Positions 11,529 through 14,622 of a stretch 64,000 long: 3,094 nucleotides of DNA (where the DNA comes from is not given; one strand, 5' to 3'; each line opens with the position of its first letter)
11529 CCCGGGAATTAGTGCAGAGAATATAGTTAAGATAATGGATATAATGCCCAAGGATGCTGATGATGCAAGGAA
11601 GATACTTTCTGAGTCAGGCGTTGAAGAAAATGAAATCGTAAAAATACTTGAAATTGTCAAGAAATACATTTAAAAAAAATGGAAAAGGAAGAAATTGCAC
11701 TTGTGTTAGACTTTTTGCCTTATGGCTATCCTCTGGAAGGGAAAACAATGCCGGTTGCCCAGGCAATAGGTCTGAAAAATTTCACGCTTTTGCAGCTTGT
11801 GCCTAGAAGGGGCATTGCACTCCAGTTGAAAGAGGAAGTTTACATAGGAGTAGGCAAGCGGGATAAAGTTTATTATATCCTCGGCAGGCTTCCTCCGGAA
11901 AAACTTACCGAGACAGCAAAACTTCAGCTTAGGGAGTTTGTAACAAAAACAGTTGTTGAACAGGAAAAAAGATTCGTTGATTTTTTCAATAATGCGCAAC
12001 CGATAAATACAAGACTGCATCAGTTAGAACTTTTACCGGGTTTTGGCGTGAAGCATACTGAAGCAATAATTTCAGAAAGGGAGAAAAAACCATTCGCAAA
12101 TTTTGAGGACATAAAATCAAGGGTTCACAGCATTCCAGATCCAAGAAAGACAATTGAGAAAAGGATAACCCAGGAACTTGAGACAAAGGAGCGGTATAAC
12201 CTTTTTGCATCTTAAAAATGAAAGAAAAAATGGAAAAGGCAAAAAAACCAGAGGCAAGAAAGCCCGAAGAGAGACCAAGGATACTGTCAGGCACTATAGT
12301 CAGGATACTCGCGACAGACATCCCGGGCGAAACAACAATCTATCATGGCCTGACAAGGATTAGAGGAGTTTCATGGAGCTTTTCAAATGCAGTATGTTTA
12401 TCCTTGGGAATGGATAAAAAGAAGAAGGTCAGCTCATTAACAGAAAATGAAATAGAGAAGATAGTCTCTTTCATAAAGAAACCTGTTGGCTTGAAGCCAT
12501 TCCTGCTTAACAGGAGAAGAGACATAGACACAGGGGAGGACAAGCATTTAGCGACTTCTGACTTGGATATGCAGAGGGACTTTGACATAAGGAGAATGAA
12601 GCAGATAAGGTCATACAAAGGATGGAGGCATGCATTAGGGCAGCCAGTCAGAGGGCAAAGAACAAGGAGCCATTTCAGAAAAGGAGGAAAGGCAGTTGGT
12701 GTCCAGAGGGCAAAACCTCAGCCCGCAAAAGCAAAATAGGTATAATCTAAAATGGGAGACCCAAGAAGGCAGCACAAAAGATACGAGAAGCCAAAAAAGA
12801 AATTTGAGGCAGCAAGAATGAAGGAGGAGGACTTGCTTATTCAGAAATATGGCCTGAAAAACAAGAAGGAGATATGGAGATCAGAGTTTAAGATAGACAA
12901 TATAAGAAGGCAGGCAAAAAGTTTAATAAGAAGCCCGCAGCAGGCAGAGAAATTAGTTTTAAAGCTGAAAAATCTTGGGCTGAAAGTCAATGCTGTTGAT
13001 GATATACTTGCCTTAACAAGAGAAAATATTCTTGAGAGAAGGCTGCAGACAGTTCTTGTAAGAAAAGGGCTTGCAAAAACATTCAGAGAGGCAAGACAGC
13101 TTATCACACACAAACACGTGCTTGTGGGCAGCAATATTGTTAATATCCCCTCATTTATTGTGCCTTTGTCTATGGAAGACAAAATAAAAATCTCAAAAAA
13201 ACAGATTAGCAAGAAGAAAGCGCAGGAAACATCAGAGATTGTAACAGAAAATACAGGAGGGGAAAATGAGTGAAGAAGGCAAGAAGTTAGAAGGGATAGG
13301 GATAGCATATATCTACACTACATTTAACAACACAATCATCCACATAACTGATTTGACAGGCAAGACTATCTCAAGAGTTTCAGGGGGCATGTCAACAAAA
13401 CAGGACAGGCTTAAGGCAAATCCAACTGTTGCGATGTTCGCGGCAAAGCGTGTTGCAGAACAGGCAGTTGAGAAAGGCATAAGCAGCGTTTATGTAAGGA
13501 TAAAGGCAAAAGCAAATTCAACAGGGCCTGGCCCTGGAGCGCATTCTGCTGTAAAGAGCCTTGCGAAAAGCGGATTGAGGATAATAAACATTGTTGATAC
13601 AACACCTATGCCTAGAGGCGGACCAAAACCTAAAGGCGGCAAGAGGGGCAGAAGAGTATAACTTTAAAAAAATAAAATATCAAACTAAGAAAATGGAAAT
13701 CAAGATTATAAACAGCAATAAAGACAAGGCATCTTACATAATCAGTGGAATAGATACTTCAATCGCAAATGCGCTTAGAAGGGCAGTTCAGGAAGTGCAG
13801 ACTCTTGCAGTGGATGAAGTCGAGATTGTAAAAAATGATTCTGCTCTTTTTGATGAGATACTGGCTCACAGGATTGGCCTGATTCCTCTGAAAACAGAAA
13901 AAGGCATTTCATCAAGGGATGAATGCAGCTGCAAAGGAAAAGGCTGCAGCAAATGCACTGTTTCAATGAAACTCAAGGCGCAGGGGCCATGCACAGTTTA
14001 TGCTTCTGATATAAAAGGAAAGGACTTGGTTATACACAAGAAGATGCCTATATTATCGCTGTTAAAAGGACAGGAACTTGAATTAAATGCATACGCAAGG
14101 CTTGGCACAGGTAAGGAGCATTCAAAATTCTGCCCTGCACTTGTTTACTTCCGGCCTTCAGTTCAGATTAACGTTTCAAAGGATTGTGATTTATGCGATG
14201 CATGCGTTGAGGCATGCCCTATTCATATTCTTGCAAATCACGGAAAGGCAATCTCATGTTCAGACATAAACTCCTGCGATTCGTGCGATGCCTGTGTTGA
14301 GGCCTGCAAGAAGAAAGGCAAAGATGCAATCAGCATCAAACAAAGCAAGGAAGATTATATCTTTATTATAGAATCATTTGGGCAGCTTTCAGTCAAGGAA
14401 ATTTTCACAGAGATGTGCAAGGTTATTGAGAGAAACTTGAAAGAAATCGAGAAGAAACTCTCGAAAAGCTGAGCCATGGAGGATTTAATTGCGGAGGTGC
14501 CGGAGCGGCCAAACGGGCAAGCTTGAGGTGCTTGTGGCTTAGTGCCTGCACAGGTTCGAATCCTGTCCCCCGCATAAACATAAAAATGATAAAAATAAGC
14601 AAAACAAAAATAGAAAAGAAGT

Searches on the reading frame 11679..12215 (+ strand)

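Call 22: search_protein_families(library=pfam, proteins=[window:11679-12215:+], max_evalue=1)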
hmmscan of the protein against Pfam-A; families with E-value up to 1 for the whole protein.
window:11679-12215:+ (178 aa): 3 families
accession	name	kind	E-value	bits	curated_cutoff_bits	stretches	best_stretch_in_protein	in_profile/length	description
PF04919.18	DUF655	-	1.1e-57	195.3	22.2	1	4-177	2-180/181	Protein of unknown function (DUF655)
PF14579.12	HHH_6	-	0.00054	20.6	25.6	1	117-160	28-72/90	Helix-hairpin-helix motif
PF12836.13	HHH_3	-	0.018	15.6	27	1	114-146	14-47/65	Helix-hairpin-helix motif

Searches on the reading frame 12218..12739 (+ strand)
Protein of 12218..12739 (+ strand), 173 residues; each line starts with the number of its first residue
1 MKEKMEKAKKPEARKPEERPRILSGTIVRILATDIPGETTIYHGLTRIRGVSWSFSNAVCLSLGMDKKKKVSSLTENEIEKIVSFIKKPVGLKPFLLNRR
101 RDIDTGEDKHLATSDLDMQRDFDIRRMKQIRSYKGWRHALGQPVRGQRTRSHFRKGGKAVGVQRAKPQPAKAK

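Call 22: search_protein_families(library=pfam, proteins=[window:12218-12739:+], max_evalue=1)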
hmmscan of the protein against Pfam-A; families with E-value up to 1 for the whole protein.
window:12218-12739:+ (173 aa): 2 families
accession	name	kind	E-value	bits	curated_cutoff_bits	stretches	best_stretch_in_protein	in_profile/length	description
PF00416.27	Ribosomal_S13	-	1.4e-33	116.4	31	1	29-154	1-127/128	Ribosomal protein S13/S18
PF05833.16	NFACT_N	-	0.048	12.9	31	1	46-87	196-237/456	NFACT N-terminal and middle domains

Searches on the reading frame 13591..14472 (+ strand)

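Call 21: search_protein_families(library=pfam, proteins=[window:13591-14472:+], max_evalue=0.001)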
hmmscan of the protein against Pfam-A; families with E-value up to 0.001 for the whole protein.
window:13591-14472:+ (293 aa): 4 families
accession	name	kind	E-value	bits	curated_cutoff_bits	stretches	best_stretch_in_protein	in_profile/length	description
PF01000.31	RNA_pol_A_bac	-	5.7e-18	65.7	33.9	1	83-179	5-101/119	RNA polymerase Rpb3/RpoA insert domain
PF01193.29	RNA_pol_L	-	1.8e-10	40.8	24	1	51-282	4-73/74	RNA polymerase Rpb3/Rpb11 dimerisation domain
PF13746.11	Fer4_18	-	0.00014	22.5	27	1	192-244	54-104/114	4Fe-4S dicluster domain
PF13187.11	Fer4_9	-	0.00094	19.6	27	0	199-242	2-50/52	4Fe-4S dicluster domain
